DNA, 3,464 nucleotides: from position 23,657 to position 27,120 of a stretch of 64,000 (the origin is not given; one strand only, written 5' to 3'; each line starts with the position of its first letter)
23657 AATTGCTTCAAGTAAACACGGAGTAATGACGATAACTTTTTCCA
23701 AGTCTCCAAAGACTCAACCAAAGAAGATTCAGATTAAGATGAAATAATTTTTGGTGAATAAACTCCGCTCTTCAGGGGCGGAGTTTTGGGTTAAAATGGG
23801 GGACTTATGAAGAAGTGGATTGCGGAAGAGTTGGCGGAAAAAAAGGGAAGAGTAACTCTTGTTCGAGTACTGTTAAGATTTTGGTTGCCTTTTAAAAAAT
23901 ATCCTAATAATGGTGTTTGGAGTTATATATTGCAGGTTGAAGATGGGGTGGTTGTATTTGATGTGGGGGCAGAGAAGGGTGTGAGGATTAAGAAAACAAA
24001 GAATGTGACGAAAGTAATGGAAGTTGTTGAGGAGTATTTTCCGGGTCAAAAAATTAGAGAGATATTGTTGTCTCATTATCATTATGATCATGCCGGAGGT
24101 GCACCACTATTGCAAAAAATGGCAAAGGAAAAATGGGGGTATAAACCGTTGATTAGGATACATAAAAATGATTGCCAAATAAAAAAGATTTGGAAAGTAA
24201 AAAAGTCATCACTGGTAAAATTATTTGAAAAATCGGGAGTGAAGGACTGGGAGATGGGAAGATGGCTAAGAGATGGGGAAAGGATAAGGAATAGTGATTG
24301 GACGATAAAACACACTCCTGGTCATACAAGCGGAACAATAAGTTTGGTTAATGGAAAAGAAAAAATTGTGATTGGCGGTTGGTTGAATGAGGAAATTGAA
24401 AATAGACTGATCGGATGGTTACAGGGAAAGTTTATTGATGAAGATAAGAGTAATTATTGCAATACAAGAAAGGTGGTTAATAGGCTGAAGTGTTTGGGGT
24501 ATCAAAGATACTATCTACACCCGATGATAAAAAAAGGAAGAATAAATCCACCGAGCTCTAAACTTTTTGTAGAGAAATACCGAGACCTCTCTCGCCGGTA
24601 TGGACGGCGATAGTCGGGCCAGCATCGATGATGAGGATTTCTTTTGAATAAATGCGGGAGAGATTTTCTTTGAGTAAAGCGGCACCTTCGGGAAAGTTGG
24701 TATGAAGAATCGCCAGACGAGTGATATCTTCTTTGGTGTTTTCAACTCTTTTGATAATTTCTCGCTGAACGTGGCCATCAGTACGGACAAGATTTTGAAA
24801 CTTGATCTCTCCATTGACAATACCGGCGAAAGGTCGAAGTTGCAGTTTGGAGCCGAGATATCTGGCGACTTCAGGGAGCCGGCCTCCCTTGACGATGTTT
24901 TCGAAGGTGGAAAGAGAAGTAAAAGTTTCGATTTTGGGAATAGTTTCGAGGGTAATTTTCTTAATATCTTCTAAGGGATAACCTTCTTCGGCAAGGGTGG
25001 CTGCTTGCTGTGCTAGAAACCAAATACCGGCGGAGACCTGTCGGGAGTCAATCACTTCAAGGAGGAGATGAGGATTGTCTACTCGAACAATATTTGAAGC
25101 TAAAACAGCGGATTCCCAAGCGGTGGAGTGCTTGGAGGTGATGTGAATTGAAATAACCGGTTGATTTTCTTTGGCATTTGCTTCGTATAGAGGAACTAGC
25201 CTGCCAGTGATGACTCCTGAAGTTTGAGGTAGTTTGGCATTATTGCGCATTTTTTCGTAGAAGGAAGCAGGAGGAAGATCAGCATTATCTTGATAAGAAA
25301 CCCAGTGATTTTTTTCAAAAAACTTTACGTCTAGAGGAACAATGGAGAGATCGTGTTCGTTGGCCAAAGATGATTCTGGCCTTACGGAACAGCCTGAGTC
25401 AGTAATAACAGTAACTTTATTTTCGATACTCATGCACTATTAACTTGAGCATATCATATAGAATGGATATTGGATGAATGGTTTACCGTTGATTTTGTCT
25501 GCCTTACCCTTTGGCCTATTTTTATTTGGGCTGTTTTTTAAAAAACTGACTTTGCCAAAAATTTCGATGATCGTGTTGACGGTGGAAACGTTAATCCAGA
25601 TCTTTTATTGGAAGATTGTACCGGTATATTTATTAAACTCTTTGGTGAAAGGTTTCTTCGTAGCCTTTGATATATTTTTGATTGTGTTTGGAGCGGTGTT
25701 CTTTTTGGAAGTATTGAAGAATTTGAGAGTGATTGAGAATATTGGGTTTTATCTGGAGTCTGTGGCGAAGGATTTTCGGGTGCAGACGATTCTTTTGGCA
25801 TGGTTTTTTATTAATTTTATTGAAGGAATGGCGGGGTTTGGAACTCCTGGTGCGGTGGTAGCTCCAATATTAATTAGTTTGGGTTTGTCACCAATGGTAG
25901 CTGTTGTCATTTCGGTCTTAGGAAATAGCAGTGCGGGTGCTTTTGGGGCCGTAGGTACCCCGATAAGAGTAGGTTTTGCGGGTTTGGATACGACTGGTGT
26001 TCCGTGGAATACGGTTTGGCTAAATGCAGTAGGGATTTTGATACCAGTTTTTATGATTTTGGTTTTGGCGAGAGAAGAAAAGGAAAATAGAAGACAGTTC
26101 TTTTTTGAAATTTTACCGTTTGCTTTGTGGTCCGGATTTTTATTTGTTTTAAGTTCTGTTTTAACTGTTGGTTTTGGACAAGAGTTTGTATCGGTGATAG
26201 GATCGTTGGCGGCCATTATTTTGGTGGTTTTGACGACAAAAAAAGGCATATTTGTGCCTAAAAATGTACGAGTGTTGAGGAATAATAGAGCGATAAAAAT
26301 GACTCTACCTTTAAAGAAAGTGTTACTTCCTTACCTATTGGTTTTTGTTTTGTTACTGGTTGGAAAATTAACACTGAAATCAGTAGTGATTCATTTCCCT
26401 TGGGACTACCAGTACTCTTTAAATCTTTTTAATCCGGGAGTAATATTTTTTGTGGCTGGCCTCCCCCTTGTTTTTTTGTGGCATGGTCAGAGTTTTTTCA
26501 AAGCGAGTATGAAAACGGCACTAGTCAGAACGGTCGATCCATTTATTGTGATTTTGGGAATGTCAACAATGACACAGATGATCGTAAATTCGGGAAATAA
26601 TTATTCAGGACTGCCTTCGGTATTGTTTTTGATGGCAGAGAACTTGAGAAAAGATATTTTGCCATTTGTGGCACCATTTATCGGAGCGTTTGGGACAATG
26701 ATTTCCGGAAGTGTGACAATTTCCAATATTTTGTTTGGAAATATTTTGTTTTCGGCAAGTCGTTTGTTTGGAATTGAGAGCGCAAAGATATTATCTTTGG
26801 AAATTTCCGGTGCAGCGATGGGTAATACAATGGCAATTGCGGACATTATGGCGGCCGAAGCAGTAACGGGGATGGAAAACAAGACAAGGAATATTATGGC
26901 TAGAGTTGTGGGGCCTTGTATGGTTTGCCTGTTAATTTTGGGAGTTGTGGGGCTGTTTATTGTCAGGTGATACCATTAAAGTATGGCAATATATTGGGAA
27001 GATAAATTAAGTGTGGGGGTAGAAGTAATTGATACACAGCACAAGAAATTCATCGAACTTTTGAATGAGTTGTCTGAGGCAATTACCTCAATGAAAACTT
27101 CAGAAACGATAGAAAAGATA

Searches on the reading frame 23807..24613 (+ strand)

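Call 40: search_protein_families(library=pfam, proteins=[window:23807-24613:+], max_evalue=0.00001)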
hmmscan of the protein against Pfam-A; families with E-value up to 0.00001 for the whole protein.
window:23807-24613:+ (268 aa): 1 family
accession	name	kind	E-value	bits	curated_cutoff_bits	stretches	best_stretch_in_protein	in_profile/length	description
PF00753.33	Lactamase_B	-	4e-17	63.2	22.7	1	36-191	5-148/196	Metallo-beta-lactamase superfamily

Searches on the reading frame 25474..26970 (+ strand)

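Call 40: search_protein_families(library=pfam, proteins=[window:25474-26970:+], max_evalue=0.00001)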
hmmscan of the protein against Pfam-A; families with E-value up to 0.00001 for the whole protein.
window:25474-26970:+ (498 aa): 1 family
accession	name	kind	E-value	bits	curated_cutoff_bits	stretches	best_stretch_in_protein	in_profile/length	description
PF02652.20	Lactate_perm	-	8e-58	196.9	27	2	6-298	3-297/522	L-lactate permease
